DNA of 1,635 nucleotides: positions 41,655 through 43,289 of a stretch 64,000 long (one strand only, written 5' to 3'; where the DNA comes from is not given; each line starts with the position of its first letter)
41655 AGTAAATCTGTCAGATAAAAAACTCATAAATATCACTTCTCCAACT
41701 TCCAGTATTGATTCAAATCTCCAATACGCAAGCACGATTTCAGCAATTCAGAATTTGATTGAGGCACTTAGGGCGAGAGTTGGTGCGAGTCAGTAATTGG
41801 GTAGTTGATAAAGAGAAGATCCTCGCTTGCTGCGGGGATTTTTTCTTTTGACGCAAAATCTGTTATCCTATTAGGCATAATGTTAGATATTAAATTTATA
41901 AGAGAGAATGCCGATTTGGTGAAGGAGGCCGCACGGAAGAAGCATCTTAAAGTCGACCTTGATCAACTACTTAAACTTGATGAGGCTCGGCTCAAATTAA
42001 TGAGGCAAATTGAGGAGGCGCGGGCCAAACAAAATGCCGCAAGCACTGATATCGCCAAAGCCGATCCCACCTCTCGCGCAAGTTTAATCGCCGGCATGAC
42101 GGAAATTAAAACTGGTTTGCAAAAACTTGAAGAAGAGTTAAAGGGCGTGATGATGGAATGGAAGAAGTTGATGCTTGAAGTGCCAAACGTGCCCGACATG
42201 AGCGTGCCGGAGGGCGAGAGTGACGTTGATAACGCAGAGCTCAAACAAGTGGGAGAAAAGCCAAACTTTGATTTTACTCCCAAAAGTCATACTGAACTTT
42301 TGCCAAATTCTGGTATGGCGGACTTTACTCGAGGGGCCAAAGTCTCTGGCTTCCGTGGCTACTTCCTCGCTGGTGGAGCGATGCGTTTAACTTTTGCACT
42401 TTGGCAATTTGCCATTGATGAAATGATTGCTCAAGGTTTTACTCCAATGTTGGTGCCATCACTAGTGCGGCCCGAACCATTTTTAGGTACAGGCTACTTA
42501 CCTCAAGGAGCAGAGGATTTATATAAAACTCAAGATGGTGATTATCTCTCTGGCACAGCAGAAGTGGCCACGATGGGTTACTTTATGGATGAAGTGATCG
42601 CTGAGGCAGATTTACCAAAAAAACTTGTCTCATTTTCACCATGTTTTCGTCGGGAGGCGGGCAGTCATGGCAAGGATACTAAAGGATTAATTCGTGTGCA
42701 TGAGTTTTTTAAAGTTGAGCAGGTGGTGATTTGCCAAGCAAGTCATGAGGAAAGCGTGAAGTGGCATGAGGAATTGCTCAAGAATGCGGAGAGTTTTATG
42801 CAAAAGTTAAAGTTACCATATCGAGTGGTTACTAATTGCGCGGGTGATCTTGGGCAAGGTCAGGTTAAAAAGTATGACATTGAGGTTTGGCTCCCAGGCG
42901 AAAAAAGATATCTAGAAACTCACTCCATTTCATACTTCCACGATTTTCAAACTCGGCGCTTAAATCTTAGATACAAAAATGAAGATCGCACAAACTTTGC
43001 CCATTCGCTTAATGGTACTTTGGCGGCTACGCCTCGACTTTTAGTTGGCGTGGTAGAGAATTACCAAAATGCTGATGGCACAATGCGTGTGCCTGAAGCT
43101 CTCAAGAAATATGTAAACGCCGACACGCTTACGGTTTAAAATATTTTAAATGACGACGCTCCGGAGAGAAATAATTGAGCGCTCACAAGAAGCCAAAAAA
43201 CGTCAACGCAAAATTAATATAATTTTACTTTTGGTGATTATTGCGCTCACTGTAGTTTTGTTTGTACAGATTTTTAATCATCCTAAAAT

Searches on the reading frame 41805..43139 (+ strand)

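Call 5: search_protein_families(library=pfam, proteins=[window:41805-43139:+], max_evalue=0.001)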
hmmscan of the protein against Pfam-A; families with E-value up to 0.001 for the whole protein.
window:41805-43139:+ (444 aa): 2 families
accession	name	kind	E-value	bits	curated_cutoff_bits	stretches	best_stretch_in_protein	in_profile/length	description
PF00587.30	tRNA-synt_2b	-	1.2e-31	110.6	29.3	1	247-420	12-179/179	tRNA synthetase class II core domain (G, H, P, S and T)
PF02403.27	Seryl_tRNA_N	-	4.3e-23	82.1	28.2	1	26-130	1-108/108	Seryl-tRNA synthetase N-terminal domain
